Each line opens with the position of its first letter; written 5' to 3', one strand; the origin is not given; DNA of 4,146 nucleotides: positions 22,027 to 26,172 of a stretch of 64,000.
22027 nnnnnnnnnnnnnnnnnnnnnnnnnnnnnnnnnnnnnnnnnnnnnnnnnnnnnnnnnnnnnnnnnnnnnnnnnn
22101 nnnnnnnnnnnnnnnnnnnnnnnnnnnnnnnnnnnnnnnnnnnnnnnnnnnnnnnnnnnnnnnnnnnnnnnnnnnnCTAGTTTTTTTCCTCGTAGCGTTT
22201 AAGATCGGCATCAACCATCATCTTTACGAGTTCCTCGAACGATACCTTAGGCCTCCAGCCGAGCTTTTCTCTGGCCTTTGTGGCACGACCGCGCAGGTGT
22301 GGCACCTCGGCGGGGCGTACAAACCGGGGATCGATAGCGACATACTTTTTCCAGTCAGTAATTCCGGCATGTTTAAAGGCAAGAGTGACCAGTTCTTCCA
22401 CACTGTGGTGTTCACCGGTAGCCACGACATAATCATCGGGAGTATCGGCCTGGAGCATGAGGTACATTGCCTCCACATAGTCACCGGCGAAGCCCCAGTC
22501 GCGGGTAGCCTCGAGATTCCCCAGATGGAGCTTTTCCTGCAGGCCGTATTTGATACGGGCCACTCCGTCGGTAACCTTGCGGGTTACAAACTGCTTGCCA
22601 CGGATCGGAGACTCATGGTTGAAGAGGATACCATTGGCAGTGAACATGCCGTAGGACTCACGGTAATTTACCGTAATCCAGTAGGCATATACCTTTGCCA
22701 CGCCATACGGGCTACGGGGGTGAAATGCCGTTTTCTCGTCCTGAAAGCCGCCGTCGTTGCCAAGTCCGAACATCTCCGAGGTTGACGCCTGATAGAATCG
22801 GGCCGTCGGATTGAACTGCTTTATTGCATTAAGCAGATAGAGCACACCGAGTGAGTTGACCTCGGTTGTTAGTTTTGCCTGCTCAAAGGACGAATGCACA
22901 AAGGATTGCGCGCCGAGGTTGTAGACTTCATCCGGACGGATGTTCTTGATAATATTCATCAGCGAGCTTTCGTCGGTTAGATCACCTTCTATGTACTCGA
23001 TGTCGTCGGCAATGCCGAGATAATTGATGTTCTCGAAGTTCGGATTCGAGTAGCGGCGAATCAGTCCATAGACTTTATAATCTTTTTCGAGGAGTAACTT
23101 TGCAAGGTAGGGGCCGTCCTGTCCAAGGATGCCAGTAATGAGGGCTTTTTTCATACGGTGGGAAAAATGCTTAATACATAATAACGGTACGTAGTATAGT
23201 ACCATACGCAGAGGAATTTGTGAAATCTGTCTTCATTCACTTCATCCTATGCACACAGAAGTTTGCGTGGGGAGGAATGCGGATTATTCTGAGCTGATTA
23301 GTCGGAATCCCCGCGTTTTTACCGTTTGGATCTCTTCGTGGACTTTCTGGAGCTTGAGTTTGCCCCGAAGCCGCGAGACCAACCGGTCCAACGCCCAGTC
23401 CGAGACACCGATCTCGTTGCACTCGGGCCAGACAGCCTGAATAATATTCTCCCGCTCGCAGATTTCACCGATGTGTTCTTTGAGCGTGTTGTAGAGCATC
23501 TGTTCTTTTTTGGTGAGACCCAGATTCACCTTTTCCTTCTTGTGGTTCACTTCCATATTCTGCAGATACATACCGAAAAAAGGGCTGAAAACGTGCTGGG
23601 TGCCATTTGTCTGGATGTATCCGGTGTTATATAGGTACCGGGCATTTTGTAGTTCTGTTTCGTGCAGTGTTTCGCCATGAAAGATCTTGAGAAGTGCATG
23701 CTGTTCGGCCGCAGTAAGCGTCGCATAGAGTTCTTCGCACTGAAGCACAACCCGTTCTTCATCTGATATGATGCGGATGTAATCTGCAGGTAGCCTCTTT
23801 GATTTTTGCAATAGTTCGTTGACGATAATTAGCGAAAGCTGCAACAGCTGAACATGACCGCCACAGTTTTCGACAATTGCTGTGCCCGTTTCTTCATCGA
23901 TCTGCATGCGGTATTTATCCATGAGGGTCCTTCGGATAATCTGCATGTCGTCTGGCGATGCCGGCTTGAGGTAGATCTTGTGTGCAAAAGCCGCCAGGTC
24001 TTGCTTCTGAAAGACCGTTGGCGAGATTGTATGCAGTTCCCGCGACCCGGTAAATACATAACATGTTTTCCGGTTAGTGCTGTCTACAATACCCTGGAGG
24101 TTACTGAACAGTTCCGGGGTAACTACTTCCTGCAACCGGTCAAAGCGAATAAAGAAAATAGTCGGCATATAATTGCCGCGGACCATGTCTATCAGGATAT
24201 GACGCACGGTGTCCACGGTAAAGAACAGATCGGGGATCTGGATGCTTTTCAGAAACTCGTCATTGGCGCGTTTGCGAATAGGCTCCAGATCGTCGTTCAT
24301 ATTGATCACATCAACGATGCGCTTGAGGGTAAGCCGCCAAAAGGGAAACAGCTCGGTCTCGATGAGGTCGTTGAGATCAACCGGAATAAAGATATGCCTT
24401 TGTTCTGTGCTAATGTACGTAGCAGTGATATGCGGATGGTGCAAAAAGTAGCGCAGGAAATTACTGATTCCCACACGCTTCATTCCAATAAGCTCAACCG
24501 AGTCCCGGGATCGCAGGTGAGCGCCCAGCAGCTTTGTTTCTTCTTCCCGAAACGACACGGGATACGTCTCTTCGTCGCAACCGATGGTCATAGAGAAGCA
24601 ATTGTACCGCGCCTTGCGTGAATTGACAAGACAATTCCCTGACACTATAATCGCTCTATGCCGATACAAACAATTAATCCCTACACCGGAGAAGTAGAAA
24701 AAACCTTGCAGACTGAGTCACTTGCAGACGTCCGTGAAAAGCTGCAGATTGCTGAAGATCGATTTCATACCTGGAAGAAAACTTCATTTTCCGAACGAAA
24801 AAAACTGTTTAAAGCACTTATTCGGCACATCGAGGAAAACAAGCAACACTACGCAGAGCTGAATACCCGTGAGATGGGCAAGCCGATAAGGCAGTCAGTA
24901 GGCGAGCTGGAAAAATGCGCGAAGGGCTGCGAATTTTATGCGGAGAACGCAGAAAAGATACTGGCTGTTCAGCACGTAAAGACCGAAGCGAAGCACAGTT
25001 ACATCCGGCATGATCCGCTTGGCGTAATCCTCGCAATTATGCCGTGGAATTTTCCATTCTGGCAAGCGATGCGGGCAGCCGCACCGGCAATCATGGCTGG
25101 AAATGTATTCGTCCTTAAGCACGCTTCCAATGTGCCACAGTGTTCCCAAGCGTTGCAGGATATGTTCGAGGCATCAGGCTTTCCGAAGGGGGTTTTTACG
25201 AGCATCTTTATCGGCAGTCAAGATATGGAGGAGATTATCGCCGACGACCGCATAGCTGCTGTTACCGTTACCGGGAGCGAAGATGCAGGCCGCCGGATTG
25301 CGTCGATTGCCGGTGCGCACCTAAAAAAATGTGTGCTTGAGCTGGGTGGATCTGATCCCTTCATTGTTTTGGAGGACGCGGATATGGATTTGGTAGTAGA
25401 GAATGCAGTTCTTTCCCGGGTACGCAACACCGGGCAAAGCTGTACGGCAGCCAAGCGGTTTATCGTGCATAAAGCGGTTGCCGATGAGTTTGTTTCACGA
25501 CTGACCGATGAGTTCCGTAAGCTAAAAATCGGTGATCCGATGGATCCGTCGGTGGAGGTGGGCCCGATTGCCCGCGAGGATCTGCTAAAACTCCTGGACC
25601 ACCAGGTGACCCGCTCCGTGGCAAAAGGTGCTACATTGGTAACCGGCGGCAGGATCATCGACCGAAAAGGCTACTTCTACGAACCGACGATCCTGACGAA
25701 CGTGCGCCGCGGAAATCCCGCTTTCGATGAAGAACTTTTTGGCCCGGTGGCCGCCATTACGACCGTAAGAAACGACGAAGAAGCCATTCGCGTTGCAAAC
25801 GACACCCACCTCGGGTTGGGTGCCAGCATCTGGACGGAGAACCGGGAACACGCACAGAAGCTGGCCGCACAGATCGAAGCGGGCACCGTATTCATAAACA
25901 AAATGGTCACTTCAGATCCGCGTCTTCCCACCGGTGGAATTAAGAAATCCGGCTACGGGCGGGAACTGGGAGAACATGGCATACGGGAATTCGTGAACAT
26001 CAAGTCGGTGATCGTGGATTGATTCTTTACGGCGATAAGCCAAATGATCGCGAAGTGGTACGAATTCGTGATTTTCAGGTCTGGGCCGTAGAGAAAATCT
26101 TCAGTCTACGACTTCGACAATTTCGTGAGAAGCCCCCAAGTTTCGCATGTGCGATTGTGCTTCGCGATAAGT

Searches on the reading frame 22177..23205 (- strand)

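Call 48: search_protein_families(library=ncbifam, max_evalue=0.01, proteins=[window:22177-23205:-])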
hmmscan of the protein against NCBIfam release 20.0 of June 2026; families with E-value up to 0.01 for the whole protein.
window:22177-23205:- (342 aa): 17 families
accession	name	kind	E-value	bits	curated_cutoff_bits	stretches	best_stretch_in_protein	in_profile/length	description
TIGR01472.1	gmd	equivalog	1.1e-127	426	415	1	19-337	1-341/342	GDP-mannose 4,6-dehydratase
TIGR01181.1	dTDP_gluc_dehyt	equivalog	1e-30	107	365.1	1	21-332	2-309/321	dTDP-glucose 4,6-dehydratase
TIGR04180.1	EDH_00030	hypoth_equivalog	5.6e-24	84.7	475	1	22-321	2-296/297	NAD-dependent 4,6-dehydratase LegB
TIGR02622.1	CDP_4_6_dhtase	equivalog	1.2e-21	77.2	278.45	1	17-332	3-328/352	CDP-glucose 4,6-dehydratase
TIGR01179.1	galE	equivalog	1.6e-17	63.3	262.3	2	21-184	2-162/332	UDP-glucose 4-epimerase GalE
NF007582.0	PRK10217.1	equivalog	2.4e-12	46.6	698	1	18-328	1-325/355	dTDP-glucose 4,6-dehydratase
NF007490.0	PRK10084.1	subfamily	1.2e-09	37.6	649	1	55-334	38-334/361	dTDP-glucose 4,6-dehydratase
NF041015.1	UDPsulfquin_syn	equivalog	5e-09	35.6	575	1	66-146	65-148/384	UDP-sulfoquinovose synthase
NF043036.1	ErythonDh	equivalog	2.9e-08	33.3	325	1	20-181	2-163/321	D-erythronate dehydrogenase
NF052578.1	StrlDmthSdmBMthl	equivalog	3.7e-08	33.5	600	1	21-294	3-257/328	sterol demethylase protein SdmB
NF007956.0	PRK10675.1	subfamily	5.1e-07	29.1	394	1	22-174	4-156/338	UDP-glucose 4-epimerase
TIGR03466.1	HpnA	hypoth_equivalog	1.4e-06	27.5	367.65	1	20-170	2-141/327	hopanoid-associated sugar epimerase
TIGR01214.1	rmlD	equivalog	1.3e-05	24.4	224.05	1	22-174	3-131/285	dTDP-4-dehydrorhamnose reductase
NF008872.0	PRK11908.1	equivalog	2e-05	23.8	294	0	18-161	1-137/349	bifunctional UDP-4-keto-pentose/UDP-xylose synthase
NF042423.1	oxyalk_red_Shew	equivalog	0.00013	21.1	580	1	12-161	2-137/331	2-alkyl-3-oxoalkanoate reductase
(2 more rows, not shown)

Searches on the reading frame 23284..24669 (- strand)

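Call 48: search_protein_families(library=ncbifam, max_evalue=0.01, proteins=[window:23284-24669:-])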
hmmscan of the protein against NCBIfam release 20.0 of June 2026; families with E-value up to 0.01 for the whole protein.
window:23284-24669:- (461 aa): 18 families
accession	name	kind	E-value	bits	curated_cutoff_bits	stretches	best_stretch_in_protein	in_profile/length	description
TIGR02154.1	PhoB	equivalog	5.8e-08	32.3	296.2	1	373-457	145-225/226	phosphate regulon transcriptional regulator PhoB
NF053854.1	RespRegPhoBBctds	equivalog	3.6e-07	29.8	270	1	371-454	144-221/225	two-component system response regulator PhoB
NF045944.1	ResRegRpaBCyano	equivalog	1.7e-06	27.6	330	1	378-456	147-226/229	response regulator transcription factor RpaB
NF041734.1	resp_reg_RppA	equivalog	5e-06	26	250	1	375-457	147-227/229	two-component system response regulator RppA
NF009037.0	PRK12370.1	equivalog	3.1e-05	22.6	589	1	358-457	13-105/553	HilA/EilA family virulence transcriptional regulator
TIGR01387.1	cztR_silR_copR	subfamily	5.2e-05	23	279.2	1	371-456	134-217/218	heavy metal response regulator transcription factor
NF008296.0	PRK11083.1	equivalog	9.1e-05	22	273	1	371-455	142-223/228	two-component system response regulator CreB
NF051850.1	RespRegRprY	equivalog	9.4e-05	21.9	370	1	370-460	146-229/234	response regulator transcription factor RprY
NF041733.1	resp_reg_CseB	equivalog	0.00014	21.3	350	1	369-457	146-226/228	two-component system response regulator CseB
NF008078.0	PRK10816.1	equivalog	0.00016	21.2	336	1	360-457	127-220/223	two-component system response regulator PhoP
NF007346.1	PRK09836.1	equivalog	0.00046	20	420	1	381-457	147-221/227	copper/silver response regulator transcription factor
NF040534.1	resp_reg_YycF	equivalog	0.00048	19.5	340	1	377-447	148-216/231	response regulator YycF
NF008567.0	PRK11517.1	equivalog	0.0016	17.9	353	1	372-459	135-220/223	response regulator transcription factor HprR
NF008199.0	PRK10955.1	equivalog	0.0031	17.5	341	1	379-460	151-231/232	envelope stress response regulator transcription factor CpxR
NF008034.0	PRK10766.1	equivalog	0.0037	16.8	275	1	366-441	141-214/231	two-component system response regulator TorR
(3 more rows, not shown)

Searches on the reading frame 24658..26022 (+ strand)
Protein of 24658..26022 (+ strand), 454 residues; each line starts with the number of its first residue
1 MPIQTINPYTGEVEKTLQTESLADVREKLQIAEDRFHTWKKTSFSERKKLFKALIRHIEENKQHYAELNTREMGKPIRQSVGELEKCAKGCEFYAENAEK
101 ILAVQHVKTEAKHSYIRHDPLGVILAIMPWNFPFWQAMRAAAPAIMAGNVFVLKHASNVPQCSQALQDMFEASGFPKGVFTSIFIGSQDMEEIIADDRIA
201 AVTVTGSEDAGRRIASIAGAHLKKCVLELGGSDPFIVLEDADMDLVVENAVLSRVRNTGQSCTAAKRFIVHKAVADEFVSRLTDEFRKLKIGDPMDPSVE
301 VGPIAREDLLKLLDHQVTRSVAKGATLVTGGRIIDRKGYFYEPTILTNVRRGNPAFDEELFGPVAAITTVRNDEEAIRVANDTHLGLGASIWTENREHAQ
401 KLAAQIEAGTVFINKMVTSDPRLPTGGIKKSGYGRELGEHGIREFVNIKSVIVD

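Call 23: search_protein_families(library=pfam, max_evalue=0.001, proteins=[window:24658-26022:+])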
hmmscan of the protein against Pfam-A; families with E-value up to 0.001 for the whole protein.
window:24658-26022:+ (454 aa): 3 families
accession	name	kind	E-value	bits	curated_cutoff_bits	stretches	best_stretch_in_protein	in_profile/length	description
PF00171.27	Aldedh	-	1.8e-147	492.1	23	1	3-451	9-461/461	Aldehyde dehydrogenase family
PF05893.19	LuxC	-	7.6e-07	28.8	21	1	25-289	6-262/401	Acyl-CoA reductase (LuxC)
PF07368.16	DUF1487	-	0.00015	21.7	23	0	235-290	8-61/215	Protein of unknown function (DUF1487)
